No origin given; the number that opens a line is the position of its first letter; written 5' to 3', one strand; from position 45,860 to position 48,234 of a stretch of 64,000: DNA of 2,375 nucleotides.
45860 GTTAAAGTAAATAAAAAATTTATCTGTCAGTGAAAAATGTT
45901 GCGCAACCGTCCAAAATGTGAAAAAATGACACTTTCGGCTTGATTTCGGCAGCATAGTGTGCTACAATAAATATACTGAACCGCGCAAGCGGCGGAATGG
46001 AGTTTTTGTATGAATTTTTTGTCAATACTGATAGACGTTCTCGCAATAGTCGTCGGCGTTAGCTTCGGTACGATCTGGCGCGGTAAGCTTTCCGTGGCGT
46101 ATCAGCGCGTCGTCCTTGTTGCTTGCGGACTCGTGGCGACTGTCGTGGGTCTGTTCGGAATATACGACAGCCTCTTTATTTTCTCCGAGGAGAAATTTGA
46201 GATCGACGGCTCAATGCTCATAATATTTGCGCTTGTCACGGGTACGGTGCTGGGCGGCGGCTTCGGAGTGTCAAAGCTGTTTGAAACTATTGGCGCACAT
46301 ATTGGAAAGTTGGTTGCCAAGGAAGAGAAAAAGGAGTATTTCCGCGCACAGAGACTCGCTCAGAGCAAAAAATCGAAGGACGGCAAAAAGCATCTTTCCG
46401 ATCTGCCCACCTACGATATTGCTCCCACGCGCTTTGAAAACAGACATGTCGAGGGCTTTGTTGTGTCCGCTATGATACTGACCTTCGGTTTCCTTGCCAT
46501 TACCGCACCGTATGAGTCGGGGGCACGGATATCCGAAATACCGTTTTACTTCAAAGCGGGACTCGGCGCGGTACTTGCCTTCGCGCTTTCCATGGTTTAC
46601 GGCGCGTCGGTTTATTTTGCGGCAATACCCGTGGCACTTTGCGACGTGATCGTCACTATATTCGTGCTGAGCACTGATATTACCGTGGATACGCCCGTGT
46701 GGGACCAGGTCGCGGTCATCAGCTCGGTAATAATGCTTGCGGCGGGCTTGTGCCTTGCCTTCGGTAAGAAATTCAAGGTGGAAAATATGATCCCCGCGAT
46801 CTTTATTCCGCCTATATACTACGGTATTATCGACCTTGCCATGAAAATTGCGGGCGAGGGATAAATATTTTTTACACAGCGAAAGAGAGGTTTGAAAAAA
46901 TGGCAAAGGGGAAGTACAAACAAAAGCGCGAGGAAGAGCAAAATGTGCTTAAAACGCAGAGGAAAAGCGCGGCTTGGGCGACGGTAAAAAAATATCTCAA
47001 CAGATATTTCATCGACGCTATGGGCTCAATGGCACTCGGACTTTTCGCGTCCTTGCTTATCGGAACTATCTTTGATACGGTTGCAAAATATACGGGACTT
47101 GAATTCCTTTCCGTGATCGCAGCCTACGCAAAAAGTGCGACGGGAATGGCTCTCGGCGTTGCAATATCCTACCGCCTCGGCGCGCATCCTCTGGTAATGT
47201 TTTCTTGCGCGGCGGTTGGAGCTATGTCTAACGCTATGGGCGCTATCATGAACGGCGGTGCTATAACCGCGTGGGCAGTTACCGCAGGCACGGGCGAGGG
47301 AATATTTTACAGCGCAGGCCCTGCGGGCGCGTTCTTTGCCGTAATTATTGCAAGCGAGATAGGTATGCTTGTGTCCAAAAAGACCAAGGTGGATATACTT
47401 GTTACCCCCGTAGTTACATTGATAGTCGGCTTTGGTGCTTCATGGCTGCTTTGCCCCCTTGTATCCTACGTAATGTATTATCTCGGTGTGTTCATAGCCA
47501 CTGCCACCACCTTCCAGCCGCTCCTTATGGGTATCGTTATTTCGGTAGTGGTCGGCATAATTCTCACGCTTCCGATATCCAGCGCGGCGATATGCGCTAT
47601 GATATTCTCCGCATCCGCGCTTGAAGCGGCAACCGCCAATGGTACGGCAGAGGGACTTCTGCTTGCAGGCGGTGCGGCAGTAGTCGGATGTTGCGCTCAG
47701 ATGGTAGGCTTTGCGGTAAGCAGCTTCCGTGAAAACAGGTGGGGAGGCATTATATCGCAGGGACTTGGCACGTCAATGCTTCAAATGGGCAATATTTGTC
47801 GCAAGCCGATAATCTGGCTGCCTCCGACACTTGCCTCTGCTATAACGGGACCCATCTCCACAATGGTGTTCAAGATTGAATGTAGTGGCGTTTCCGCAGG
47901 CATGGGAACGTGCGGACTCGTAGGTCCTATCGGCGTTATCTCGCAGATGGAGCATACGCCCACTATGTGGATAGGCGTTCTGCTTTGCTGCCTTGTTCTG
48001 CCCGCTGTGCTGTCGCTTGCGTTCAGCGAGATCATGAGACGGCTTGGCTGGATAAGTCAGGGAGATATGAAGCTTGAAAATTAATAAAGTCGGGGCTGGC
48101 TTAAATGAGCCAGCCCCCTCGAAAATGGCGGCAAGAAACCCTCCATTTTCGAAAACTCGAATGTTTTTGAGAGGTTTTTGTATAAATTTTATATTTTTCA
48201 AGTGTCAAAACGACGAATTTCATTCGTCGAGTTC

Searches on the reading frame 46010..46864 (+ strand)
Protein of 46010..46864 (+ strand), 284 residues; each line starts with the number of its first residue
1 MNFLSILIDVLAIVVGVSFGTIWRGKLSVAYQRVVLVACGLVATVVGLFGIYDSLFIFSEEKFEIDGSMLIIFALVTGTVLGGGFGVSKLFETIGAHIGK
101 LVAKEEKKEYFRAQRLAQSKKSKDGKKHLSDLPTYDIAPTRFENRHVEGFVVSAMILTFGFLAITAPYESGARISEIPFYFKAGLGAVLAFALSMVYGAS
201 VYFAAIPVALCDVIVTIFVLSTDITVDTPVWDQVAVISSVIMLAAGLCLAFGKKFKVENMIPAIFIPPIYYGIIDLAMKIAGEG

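Call 13: search_protein_families(library=pfam, proteins=[window:46010-46864:+])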
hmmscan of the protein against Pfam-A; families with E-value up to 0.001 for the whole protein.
window:46010-46864:+ (284 aa): 1 family
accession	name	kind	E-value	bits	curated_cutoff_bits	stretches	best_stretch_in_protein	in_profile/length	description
PF04474.17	DUF554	-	1.4e-29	103.6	25.1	1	5-270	2-218/220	Protein of unknown function (DUF554)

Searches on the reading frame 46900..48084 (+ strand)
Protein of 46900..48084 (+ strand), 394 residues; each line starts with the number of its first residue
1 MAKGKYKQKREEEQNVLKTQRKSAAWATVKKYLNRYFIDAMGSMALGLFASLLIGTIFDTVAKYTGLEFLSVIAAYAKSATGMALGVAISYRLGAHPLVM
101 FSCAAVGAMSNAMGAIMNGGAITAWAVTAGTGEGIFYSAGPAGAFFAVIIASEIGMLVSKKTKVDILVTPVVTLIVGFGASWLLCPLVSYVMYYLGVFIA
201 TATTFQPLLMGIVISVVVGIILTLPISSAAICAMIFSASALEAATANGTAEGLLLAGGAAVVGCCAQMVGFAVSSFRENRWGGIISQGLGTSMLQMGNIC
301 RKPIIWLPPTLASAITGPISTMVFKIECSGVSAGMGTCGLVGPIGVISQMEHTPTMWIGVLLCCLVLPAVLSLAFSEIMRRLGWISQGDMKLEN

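Call 13: search_protein_families(library=pfam, proteins=[window:46900-48084:+])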
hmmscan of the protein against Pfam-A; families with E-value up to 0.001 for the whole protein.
window:46900-48084:+ (394 aa): 1 family
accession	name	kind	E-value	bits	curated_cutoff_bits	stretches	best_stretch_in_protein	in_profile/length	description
PF13303.11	PTS_EIIC_2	-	3.2e-85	286.5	28.9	1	39-392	2-327/327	Phosphotransferase system, EIIC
